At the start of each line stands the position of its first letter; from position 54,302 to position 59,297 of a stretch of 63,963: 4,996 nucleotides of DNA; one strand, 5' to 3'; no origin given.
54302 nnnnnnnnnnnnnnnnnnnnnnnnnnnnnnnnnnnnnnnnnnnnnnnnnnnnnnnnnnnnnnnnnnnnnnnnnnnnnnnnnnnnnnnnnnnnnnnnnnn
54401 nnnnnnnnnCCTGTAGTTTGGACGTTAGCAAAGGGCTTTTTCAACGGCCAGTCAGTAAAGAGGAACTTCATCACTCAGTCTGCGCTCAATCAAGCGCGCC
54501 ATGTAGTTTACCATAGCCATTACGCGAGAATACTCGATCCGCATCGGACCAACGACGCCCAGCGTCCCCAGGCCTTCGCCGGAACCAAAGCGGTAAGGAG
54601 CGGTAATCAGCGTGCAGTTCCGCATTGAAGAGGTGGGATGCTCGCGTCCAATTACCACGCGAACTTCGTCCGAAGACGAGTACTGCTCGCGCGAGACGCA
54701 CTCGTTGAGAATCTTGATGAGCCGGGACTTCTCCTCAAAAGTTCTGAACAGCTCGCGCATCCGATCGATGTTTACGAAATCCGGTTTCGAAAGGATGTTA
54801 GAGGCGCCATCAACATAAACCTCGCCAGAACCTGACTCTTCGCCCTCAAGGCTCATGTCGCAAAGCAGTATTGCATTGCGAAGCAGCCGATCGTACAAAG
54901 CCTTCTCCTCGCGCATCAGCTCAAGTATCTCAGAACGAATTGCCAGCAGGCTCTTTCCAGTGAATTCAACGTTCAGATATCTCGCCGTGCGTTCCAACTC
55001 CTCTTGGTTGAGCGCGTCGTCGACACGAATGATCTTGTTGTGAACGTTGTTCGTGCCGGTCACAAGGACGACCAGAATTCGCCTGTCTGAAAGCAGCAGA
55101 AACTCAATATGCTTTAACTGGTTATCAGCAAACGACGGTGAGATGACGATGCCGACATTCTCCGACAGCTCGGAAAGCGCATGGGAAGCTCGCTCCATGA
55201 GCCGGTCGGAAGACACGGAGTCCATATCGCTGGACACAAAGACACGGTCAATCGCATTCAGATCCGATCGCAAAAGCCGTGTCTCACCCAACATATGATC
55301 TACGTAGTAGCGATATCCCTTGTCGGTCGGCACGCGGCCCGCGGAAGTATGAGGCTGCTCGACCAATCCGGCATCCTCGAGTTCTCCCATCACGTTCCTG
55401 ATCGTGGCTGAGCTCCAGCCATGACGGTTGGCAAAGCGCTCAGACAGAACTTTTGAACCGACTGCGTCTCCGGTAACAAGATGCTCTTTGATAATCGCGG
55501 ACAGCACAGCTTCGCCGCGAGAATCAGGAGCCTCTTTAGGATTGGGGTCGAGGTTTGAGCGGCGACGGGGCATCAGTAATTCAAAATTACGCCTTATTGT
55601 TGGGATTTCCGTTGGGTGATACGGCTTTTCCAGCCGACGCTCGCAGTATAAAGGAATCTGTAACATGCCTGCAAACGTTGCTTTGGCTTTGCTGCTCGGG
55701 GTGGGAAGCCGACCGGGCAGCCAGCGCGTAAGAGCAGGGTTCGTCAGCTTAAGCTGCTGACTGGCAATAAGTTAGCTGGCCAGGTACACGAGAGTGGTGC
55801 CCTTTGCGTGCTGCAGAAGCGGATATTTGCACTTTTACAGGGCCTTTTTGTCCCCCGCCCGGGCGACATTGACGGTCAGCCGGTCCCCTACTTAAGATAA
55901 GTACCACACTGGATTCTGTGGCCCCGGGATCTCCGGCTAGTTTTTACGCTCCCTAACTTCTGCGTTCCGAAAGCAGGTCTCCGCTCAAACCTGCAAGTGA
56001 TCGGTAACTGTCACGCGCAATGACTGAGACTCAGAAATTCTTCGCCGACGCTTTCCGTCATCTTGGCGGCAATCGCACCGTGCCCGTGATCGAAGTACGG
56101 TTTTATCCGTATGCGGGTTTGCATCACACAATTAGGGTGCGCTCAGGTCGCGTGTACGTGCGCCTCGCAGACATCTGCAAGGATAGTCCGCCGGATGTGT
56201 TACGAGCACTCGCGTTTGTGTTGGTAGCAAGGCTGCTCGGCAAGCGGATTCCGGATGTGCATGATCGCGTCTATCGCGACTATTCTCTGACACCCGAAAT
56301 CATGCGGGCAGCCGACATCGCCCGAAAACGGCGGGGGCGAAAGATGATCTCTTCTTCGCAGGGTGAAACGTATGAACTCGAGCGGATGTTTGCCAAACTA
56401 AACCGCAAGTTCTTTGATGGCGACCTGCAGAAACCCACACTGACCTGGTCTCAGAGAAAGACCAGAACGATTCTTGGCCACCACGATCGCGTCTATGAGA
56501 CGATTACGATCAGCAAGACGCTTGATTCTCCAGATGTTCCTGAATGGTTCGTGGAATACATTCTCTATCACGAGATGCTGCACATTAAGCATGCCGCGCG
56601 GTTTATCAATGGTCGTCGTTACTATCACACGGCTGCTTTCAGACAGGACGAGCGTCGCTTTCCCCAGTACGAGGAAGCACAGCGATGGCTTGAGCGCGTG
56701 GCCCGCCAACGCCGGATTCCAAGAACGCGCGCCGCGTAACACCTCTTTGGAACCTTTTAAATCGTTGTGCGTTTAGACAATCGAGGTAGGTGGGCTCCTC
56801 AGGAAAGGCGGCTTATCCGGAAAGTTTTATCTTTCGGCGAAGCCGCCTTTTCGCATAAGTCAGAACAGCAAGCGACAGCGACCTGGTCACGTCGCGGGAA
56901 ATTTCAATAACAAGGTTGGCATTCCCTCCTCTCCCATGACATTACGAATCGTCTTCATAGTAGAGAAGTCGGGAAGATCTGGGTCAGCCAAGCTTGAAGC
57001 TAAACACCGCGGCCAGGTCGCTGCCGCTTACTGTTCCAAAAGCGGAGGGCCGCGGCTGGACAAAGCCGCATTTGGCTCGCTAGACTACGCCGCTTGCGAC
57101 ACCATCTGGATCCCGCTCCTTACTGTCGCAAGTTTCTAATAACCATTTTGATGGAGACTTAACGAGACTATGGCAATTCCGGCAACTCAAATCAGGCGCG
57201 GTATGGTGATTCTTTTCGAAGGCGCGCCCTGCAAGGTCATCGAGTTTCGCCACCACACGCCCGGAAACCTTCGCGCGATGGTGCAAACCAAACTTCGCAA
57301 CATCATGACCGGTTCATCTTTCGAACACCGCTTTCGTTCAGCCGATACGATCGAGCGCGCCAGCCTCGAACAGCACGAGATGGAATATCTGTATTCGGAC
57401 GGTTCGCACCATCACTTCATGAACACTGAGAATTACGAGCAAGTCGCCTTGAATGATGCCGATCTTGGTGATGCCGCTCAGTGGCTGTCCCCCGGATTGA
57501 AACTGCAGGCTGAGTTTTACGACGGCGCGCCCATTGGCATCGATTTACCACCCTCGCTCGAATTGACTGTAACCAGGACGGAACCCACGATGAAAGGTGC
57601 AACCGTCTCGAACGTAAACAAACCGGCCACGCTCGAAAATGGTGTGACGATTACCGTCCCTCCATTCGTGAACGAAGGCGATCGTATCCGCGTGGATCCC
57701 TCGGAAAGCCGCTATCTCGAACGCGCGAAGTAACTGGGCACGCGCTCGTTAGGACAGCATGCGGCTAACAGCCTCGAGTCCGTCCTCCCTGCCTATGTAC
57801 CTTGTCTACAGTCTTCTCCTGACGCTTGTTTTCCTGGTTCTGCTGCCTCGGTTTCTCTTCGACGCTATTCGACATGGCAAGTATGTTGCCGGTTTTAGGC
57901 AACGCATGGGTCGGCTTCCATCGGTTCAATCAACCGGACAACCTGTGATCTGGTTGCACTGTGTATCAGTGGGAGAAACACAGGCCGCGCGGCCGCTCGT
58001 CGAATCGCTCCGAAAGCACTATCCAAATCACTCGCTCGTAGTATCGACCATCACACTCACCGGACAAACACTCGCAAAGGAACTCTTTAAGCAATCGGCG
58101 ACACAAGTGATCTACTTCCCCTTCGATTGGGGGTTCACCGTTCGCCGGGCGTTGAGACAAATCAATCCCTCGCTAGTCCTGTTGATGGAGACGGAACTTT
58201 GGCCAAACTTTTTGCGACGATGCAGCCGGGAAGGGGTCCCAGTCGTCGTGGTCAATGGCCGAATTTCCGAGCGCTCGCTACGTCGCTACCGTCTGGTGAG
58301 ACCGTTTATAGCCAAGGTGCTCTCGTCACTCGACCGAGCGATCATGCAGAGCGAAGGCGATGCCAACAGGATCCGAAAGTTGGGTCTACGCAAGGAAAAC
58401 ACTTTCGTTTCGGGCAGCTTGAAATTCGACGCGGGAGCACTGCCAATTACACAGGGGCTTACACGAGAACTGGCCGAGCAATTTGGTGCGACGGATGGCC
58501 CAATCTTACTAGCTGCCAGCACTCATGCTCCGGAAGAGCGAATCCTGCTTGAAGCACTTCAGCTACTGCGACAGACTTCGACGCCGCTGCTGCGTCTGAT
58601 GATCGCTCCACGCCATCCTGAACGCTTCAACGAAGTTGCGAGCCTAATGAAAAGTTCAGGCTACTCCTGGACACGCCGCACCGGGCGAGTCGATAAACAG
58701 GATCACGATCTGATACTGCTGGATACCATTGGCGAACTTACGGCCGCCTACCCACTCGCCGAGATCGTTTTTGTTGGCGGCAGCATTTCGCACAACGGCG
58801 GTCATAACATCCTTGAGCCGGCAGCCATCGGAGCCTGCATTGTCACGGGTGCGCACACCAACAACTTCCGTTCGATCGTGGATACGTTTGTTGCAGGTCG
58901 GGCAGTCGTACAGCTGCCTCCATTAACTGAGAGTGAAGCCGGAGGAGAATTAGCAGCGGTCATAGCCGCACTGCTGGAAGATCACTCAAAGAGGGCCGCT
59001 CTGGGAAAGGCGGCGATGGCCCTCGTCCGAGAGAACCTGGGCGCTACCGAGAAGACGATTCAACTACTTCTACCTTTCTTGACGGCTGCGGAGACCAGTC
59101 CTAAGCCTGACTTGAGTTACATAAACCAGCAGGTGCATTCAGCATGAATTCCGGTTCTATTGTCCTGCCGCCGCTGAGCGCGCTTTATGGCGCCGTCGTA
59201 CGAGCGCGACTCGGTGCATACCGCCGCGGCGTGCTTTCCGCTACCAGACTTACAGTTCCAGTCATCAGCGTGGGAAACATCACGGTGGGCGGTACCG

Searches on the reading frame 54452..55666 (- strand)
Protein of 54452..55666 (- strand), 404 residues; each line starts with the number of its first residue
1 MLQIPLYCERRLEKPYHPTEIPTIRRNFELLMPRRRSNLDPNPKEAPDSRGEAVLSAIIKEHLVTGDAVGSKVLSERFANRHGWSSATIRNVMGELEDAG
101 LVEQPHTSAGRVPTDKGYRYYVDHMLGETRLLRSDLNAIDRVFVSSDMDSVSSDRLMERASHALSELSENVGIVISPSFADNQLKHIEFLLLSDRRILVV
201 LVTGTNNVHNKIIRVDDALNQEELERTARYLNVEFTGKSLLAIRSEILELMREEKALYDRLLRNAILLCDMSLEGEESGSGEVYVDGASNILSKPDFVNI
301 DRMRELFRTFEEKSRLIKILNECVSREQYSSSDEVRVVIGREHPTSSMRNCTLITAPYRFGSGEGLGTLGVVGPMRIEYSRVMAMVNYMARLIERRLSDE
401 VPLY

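Call 22: search_protein_families(library=pfam, proteins=[window:54452-55666:-], max_evalue=0.00001)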
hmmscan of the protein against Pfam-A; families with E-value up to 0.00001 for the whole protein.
window:54452-55666:- (404 aa): 1 family
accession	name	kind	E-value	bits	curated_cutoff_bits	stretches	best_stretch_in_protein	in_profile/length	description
PF01628.27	HrcA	-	9.5e-62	209.2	22.2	1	154-383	1-215/215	HrcA protein C terminal domain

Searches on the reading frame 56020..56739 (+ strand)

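Call 22: search_protein_families(library=pfam, proteins=[window:56020-56739:+], max_evalue=0.00001)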
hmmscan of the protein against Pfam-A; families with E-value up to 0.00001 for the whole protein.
window:56020-56739:+ (239 aa): 1 family
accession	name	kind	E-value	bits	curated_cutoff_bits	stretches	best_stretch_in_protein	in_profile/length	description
PF10263.15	SprT-like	-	1.2e-07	32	25.6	1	120-210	1-91/108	SprT-like family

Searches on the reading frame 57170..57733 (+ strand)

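Call 22: search_protein_families(library=pfam, proteins=[window:57170-57733:+], max_evalue=0.00001)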
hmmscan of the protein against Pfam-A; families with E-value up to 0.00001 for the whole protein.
window:57170-57733:+ (187 aa): 3 families
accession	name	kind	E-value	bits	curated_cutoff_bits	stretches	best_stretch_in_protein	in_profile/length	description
PF09285.17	Elong-fact-P_C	-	4.3e-23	81.2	25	1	131-185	2-56/56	Elongation factor P, C-terminal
PF08207.18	EFP_N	-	1.3e-20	73.6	23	1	5-60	2-57/58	Elongation factor P (EF-P) KOW-like domain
PF01132.26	EFP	-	2.6e-20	72.6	27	1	69-122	1-54/54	Elongation factor P (EF-P) OB domain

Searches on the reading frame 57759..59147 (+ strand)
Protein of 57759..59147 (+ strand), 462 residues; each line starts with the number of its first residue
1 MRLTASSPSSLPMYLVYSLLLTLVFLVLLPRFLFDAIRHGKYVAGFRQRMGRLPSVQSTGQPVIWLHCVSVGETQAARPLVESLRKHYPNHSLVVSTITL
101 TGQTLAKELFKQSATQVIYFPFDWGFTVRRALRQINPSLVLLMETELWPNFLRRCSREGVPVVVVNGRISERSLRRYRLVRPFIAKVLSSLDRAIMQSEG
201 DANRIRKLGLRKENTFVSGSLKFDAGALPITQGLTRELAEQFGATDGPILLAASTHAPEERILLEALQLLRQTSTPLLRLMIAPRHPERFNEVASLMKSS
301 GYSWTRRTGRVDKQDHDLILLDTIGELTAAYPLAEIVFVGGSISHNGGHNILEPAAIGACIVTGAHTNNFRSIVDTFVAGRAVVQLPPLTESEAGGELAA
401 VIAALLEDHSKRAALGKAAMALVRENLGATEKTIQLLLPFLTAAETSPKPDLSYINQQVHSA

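Call 22: search_protein_families(library=pfam, proteins=[window:57759-59147:+], max_evalue=0.00001)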
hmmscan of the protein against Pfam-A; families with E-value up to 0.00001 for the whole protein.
window:57759-59147:+ (462 aa): 1 family
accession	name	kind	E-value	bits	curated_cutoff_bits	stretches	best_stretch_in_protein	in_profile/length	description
PF04413.22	Glycos_transf_N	-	2.9e-65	219.6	23.9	1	45-225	2-179/179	3-Deoxy-D-manno-octulosonic-acid transferase (kdotransferase)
